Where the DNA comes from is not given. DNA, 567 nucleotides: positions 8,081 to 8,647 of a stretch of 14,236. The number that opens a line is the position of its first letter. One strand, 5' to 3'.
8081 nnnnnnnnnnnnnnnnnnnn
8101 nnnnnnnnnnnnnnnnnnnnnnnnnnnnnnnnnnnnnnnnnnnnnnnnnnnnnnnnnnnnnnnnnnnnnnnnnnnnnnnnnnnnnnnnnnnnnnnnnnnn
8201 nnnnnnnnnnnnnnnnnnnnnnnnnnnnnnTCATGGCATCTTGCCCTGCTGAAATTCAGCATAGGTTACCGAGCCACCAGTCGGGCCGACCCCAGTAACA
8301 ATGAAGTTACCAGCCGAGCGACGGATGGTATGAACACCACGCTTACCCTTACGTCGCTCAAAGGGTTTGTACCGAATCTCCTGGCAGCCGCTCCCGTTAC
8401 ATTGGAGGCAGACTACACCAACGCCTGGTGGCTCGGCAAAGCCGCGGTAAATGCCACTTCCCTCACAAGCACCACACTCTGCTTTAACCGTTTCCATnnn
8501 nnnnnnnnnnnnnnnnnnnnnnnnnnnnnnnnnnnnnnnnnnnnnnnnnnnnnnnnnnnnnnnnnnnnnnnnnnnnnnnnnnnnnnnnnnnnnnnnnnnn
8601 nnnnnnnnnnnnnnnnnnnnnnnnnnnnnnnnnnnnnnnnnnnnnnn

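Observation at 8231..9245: Split DnaJ: stand-alone J-domain protein plus separate CxxCxGxG zinc-finger protein in the same operon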

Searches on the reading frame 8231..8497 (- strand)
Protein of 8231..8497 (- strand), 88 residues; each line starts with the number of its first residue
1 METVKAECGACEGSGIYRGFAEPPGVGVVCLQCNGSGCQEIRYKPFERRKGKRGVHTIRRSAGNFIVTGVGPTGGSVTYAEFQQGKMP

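Call 4: search_protein_families(library=pfam, proteins=[window:8231-8497:-], max_evalue=1)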
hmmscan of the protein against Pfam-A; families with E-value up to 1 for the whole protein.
window:8231-8497:- (88 aa): 2 families
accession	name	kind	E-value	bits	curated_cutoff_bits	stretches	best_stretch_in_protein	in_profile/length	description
PF00684.25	DnaJ_CXXCXGXG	-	0.18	12.5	32.7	1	8-40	1-28/65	DnaJ central domain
PF15777.11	Anti-TRAP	-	0.45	11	32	1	6-38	11-41/59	Tryptophan RNA-binding attenuator protein inhibitory protein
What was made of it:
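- On CR-type zinc finger (Pfam DnaJ_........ PF00684; Anti-TRAP PF15777; BSD2_CRD PF25436): 12.5 bits against 32.7 and 11 against 32 (call 4).
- Checked: The Pfam DnaJ_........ and Anti-TRAP matches fall below their cut-offs (12.5 and 11 bits against 32.7 and 32; call 4).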

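Call 5: search_protein_families(library=phrogs, proteins=[window:8231-8497:-], max_evalue=0.01)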
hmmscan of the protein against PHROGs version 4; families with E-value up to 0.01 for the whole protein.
window:8231-8497:- (88 aa): 3 families
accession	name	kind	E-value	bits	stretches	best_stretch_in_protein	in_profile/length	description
phrog_4046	-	unknown function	6.3e-06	26.9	1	5-52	49-93/301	-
phrog_8027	-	unknown function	9.5e-05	23.6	1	6-45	6-45/153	-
phrog_3931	-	unknown function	0.0077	17.3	0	5-38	29-55/59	-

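Call 8: search_dna_similar(query=window:8231-8497:-, collection=phages, mode=protein, max_evalue=0.01)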
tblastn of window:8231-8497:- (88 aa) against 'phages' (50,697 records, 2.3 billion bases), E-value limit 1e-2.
Records with a match: 1; places in all: 1; records where one place covers at least 80% of the query: 0.
Best place of each record, by identity: <60% 1.
By first word of the organism name: Pseudomonas 1.
By host as written in the record: Pseudomonas aeruginosa 1.
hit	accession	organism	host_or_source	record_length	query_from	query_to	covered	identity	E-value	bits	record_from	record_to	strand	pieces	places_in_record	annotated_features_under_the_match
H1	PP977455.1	Pseudomonas phage vB_PaeM_1662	Pseudomonas aeruginosa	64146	5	52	55%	35.4%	6e-3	39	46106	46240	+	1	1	record has no annotation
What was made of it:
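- Tried and rejected: tblastn of the zinc-finger protein against the same records gave one weak hit, E=6e-3 (call 8).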

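Call 9: find_homologous_proteins(query=window:8231-8497:-, max_evalue=0.001)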
Query window:8231-8497:- (88 aa): 30 proteins with E <= 0.001 among 30 candidates.
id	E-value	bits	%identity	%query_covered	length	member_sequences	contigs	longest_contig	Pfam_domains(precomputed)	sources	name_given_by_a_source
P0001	3.3e-53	195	100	100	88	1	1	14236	-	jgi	jgi:hypothetical protein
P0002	6.4e-37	143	69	100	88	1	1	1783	-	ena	-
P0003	8.6e-37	143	72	100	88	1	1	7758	-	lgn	-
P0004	1.3e-35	139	70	100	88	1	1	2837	-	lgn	-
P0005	4.6e-35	137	68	100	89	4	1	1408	-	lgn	-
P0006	5.5e-35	137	69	100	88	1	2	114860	-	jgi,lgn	jgi:hypothetical protein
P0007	1.8e-33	132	69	97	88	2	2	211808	-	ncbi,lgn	-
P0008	6.1e-33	130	67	100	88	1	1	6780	-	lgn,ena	-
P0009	1.0e-32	130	69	98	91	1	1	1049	-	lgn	-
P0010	4.6e-32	128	68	97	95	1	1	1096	-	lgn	-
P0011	5.4e-32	127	65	100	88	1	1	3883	-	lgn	-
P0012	3.6e-31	125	66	98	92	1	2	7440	-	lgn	-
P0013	5.2e-31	124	64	97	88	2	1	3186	-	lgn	-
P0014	1.4e-30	123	63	98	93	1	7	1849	-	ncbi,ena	-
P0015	6.6e-30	121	63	98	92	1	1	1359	-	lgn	-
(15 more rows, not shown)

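Call 11: find_encoding_contigs(protein=P0007, flank=6000, max_places=3)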
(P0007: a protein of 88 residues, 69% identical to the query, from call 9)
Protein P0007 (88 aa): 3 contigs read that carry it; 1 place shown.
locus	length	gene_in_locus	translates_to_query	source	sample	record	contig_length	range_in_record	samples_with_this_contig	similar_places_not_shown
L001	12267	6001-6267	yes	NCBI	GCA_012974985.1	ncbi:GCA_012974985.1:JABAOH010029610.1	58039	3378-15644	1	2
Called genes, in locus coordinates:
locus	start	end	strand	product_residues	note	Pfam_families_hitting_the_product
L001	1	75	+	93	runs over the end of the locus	-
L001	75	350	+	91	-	-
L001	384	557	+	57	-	-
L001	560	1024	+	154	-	-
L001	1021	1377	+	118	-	-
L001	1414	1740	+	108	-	-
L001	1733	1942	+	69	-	-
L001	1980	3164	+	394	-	PF13401:AAA_22 (faint), PF05496:RuvB_N, PF07724:AAA_2, PF00004:AAA, PF07728:AAA_5, PF05491:WHD_RuvB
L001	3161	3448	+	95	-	-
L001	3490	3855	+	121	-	PF21831:DUF6891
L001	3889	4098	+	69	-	-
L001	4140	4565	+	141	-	-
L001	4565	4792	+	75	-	-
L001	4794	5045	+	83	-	-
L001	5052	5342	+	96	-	-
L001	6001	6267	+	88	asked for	-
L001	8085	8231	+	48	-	-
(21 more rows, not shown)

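Call 12: find_encoding_contigs(protein=P0006, flank=6000, max_places=3)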
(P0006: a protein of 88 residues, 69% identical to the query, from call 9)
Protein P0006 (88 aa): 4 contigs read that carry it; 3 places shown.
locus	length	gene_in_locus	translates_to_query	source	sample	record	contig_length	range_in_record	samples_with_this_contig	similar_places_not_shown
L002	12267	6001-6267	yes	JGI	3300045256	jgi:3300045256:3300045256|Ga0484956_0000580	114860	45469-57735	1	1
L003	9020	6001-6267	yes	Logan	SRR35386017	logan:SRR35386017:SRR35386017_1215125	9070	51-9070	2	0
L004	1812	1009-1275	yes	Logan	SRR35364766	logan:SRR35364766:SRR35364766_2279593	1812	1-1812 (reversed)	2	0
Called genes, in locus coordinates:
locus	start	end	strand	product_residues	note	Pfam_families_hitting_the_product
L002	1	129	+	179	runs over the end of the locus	-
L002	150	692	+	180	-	-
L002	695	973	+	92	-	-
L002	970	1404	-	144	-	PF00011:HSP20, PF17886:ArsA_HSP20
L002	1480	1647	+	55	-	-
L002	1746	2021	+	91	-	-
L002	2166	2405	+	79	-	-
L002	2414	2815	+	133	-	-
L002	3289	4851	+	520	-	PF03161:LAGLIDADG_2, PF09414:RNA_ligase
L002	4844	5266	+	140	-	-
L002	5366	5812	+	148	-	PF00293:NUDIX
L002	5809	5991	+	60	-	-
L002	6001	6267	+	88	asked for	-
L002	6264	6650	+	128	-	PF18847:LPD29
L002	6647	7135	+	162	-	-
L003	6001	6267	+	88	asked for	-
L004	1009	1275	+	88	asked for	-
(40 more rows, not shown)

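Call 14: find_related_loci(query=A1, collection=viral_contigs, flank=10000)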
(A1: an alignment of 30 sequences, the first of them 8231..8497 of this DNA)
Query A1 (88 aa) in viral_contigs; peptide patterns used: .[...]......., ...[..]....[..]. (x = any residue, [..] = any of these).
52 stretches matched a pattern; 20 encode a relative of the query (tblastn E <= 1e-3); 20 distinct loci.
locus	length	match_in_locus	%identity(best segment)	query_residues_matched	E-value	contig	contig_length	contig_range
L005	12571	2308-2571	61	1-88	5e-33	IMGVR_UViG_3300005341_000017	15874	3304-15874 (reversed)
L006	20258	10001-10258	62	3-88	6e-33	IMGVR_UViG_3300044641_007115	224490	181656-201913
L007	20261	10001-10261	60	2-88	3e-30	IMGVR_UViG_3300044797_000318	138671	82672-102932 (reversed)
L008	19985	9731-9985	56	2-88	6e-30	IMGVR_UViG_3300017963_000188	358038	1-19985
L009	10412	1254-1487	62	9-86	4e-30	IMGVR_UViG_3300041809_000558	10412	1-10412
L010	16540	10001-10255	52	4-88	1e-29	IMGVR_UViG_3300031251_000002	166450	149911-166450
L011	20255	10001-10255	59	4-88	2e-29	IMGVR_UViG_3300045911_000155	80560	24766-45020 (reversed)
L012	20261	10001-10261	56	2-88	2e-29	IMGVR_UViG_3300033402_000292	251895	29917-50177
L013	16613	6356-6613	56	3-88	6e-29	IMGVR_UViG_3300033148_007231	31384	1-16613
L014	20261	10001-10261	54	2-88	3e-28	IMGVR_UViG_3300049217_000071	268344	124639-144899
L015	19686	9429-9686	55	3-88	8e-28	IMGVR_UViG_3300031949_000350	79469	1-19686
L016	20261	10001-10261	52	2-88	4e-26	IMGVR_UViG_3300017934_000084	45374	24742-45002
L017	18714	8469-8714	51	1-82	3e-24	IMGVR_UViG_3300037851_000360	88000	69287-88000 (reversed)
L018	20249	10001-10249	52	1-83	1e-23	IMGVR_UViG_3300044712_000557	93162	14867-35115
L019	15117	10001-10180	57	28-87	1e-19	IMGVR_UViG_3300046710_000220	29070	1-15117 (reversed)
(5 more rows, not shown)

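Call 28: find_encoding_contigs(protein=P0003, flank=8000, max_places=3)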
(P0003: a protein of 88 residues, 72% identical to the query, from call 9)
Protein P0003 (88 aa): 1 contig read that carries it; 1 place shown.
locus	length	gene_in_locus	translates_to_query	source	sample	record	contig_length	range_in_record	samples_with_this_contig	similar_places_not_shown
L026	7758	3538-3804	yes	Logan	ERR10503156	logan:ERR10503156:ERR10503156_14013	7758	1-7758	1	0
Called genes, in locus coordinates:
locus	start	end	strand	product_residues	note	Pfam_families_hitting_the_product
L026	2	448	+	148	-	?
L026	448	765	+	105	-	-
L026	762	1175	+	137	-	PF06868:DUF1257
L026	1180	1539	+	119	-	PF00533:BRCT, PF12738:PTCB-BRCT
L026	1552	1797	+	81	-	-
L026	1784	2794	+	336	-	PF00478:IMPDH, PF01070:FMN_dh (weak), PF01645:Glu_synthase (weak)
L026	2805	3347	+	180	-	-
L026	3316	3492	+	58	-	-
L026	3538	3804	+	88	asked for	-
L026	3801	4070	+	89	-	PF24043:DUF7352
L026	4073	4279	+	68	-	PF11211:DUF2997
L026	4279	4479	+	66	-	-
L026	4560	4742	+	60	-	-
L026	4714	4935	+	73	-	-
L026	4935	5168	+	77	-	-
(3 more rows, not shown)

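Call 32: search_solved_structures(query=A1, max_evalue=10, show_alignments=3)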
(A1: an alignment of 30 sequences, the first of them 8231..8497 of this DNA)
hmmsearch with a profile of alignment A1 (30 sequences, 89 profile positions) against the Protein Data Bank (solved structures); distinct sequences matched with E-value up to 10: 8.
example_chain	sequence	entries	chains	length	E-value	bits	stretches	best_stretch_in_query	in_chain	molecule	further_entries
6qlz_A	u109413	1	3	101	0.12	15.8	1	57-84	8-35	E3 ubiquitin-protein ligase MYLIP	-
6lpi_A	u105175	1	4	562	0.31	14.5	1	14-42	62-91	Acetolactate synthase isozyme 1 large subunit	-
6qly_A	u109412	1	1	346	0.39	14.2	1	35-84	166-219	E3 ubiquitin-protein ligase MYLIP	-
7sh1_A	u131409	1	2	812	0.53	13.8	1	8-39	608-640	Excinuclease ABC subunit UvrA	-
2dar_A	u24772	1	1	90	0.6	13.6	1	7-34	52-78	PDZ and LIM domain protein 5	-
2rhq_A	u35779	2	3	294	0.85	13.1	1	18-46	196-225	Phenylalanyl-tRNA synthetase alpha chain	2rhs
8xsg_A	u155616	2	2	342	2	11.9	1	14-52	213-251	Putative glycosyltransferase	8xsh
2ctt_A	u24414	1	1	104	10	9.7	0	5-52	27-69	DnaJ homolog subfamily A member 3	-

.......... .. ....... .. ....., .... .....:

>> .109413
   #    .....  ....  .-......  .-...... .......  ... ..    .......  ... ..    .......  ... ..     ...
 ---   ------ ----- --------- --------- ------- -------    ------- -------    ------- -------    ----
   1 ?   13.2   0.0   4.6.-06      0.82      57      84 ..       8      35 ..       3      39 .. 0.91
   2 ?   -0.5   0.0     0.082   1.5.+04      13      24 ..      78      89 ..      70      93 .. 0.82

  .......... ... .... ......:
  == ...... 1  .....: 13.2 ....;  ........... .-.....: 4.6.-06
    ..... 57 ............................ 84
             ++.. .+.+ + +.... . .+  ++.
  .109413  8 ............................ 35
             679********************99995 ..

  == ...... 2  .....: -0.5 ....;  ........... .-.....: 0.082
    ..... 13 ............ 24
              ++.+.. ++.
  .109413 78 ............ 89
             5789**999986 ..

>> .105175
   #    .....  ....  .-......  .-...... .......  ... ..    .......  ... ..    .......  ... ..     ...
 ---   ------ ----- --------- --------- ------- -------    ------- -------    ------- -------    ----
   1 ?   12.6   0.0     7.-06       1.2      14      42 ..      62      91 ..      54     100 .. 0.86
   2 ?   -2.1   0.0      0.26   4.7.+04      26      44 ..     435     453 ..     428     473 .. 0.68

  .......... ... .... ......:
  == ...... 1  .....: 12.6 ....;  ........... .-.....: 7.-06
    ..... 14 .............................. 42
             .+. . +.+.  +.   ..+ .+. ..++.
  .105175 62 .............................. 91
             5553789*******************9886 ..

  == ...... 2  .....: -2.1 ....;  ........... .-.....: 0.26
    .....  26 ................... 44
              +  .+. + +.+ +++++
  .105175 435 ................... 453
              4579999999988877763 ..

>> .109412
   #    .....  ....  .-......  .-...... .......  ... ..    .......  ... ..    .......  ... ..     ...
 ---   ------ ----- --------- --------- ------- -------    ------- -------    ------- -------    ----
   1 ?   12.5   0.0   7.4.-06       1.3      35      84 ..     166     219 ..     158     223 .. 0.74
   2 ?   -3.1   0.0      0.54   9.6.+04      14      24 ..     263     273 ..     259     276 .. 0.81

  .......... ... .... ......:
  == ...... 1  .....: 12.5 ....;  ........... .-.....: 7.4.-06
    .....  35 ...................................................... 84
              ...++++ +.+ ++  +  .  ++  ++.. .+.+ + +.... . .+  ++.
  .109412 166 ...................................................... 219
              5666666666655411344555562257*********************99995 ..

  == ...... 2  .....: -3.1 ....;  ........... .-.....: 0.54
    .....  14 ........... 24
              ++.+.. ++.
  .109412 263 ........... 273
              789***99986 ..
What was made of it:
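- On CR-type zinc finger (Pfam DnaJ_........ PF00684; Anti-TRAP PF15777; BSD2_CRD PF25436): A PDB sequence-profile search found nothing significant (call 32).
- Tried and rejected: A PDB sequence-profile search with the zinc-finger family gave only chance-level hits (call 32).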

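Call 33: predict_structure(alignment_id=A1)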
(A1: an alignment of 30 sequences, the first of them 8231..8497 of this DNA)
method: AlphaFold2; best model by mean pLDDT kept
length: 88 residues; sequences in the alignment: 30
mean_pLDDT: 90.0   pTM: 0.54
mean pLDDT of the five models: 90.0, 89.5, 88.7, 87.0, 86.0
residues with pLDDT >= 90: 59; 70-90: 27; 50-70: 2; < 50: 0
segments of 3 or more residues with pLDDT < 50: none
pLDDT, mean of each block of 10 residues (from residue 1): 94 92 93 96 91 92 75 88 91
secondary structure, 60 per line:
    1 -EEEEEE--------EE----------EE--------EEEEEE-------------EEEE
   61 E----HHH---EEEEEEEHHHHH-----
elements in order: E2-7 E38-43 E57-61 E72-78 H79-83
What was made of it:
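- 8231..8497 (-): 88-aa zinc-finger protein with two CxxCxGxG motifs (nt 8453-8476 and 8387-8410), enough for one Cys4 site, plus a conserved beta-rich C-terminal half. AF2 model pLDDT 90 (call 33).
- On CR-type zinc finger (Pfam DnaJ_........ PF00684; Anti-TRAP PF15777; BSD2_CRD PF25436): The AF2 model has pLDDT 90 (call 33).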

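Call 36: fold_search(model_id=the predicted structure, library=pdb)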
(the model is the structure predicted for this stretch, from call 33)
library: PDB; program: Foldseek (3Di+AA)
matches with E <= 10: 17; with E <= 0.001: 0
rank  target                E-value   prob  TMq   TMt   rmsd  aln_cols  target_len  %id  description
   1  7zhs_E                6.8e-01  0.25  0.32  0.20  15.3       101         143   21  3D reconstruction of the cylindrical assembly of DnaJA2 delta G/F by imposing D5 symmetry (released 2023-07-26)
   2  7zhs_H                6.8e-01  0.25  0.32  0.20  15.3       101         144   21  3D reconstruction of the cylindrical assembly of DnaJA2 delta G/F by imposing D5 symmetry (released 2023-07-26)
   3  7zhs_A                7.7e-01  0.95  0.33  0.12   4.0        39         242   33  3D reconstruction of the cylindrical assembly of DnaJA2 delta G/F by imposing D5 symmetry (released 2023-07-26)
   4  8ilb_I                1.3e+00  0.75  0.30  0.33   3.9        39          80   23  The complexes of RbcL, AtRaf1 and AtBSD2 (LFB) (released 2023-11-01)
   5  8ilb_F                1.4e+00  0.63  0.28  0.30   4.0        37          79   24  The complexes of RbcL, AtRaf1 and AtBSD2 (LFB) (released 2023-11-01)
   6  6n9l                  2.7e+00  0.57  0.30  0.05   2.7        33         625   33  Crystal structure of T. maritima UvrA d117-399 with ADP (released 2019-05-01)
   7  1exk_MODEL_1_A        2.7e+00  0.12  0.20  0.22   9.1        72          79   18  SOLUTION STRUCTURE OF THE CYSTEINE-RICH DOMAIN OF THE ESCHERICHIA COLI CHAPERONE PROTEIN DNAJ. (released 2000-07-26)
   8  8vdb_D                2.9e+00  0.02  0.12  0.05  10.4        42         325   28  Crystal structure of Bacillus subtilis FabHB, beta-ketoacyl carrier protein synthase III (released 2024-02-14)
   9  9gxp_A                3.1e+00  0.51  0.31  0.04   2.6        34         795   32  C. thermocellum UvrA in complex with DNA with an abasic site (basal conformation) (released 2025-12-24)
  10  6ekc_B1               3.8e+00  0.44  0.31  0.37   4.0        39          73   23  Crystal structure of the BSD2 homolog of Arabidopsis thaliana bound to the octameric assembly of RbcL from Thermosyne (released 2017-12-06)
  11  6jzb                  4.0e+00  0.08  0.22  0.08  12.3        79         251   16  Structural characterization of DnaJ from Streptococcus pneumonia presents a new tetramer of Hsp40 family (released 2020-11-04)
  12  2ctt_MODEL_1_A        4.3e+00  0.12  0.31  0.27   8.4        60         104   25  Solution structure of zinc finger domain from human DnaJ subfamily A menber 3 (released 2005-11-24)
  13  8vdb_A                5.5e+00  0.01  0.11  0.05  10.1        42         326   28  Crystal structure of Bacillus subtilis FabHB, beta-ketoacyl carrier protein synthase III (released 2024-02-14)
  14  8ilm_N                6.6e+00  0.23  0.30  0.36   4.0        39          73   23  The cryo-EM structure of eight Rubisco large subunits (RbcL), two Arabidopsis thaliana Rubisco accumulation factors 1  (released 2023-11-01)
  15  7y78_D                6.6e+00  0.01  0.10  0.05  16.4        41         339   15  Crystal structure of Cry78Aa (released 2022-08-31)
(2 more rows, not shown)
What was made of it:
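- On CR-type zinc finger (Pfam DnaJ_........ PF00684; Anti-TRAP PF15777; BSD2_CRD PF25436): All Foldseek PDB E-values are >=0.68 (call 36).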

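Call 42: fold_search(model_id=the predicted structure, library=viral)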
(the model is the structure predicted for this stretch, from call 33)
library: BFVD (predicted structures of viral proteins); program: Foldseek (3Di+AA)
matches with E <= 10: 115; with E <= 0.001: 0
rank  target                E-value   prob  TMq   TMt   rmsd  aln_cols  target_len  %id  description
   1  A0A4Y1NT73            2.1e-02  1.00  0.37  0.43   2.7        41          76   32  (no name in the UniProt tables at hand)
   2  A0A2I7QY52            2.3e-02  1.00  0.36  0.41   2.6        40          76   35  (no name in the UniProt tables at hand)
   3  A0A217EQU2            2.5e-02  1.00  0.37  0.52   2.3        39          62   28  Putative heat shock protein [Bacillus phage vB_BsuM-Goe2]
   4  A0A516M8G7            3.7e-02  1.00  0.38  0.53   3.2        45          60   22  (no name in the UniProt tables at hand)
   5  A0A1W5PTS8            3.7e-02  1.00  0.36  0.42   5.7        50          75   22  (no name in the UniProt tables at hand)
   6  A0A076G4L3            4.2e-02  1.00  0.42  0.35   4.4        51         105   31  Uncharacterized protein [Aeromonas phage pAh6-C]
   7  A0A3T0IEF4            4.4e-02  1.00  0.39  0.44   1.8        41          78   34  (no name in the UniProt tables at hand)
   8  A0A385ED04            4.7e-02  1.00  0.40  0.25   2.5        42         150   40  Uncharacterized protein [Caulobacter phage CcrPW]
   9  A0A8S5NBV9            5.3e-02  0.97  0.34  0.38   8.2        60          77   28  Chaperone protein DnaJ [Myoviridae sp. ct0Tg8]
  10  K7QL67                5.7e-02  1.00  0.42  0.72   3.9        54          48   28  Uncharacterized protein [Escherichia phage phAPEC8]
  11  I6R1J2                6.1e-02  1.00  0.40  0.49   2.6        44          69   25  (no name in the UniProt tables at hand)
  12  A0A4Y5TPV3            7.8e-02  1.00  0.37  0.36   4.3        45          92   29  Uncharacterized protein [Bordetella phage vB_BbrP_BB8]
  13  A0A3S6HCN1            8.3e-02  1.00  0.38  0.15   1.8        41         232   22  (no name in the UniProt tables at hand)
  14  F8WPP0                8.9e-02  1.00  0.33  0.37   3.3        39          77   23  (no name in the UniProt tables at hand)
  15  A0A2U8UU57            8.9e-02  1.00  0.36  0.23   5.8        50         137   28  Uncharacterized protein [Microbacterium phage Hendrix]
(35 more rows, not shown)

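Call 71: search_protein_families(library=ncbifam, proteins=[window:8231-8497:-], max_evalue=1)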
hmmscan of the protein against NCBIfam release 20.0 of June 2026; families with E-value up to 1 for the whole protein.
window:8231-8497:- (88 aa): 2 families
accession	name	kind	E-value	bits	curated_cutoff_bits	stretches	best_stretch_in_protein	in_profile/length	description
NF010872.0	PRK14279.1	equivalog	0.1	11.7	556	1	5-70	190-252/394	molecular chaperone DnaJ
TIGR02349.1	DnaJ_bact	equivalog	0.33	10.3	377.2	1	4-42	142-175/354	molecular chaperone DnaJ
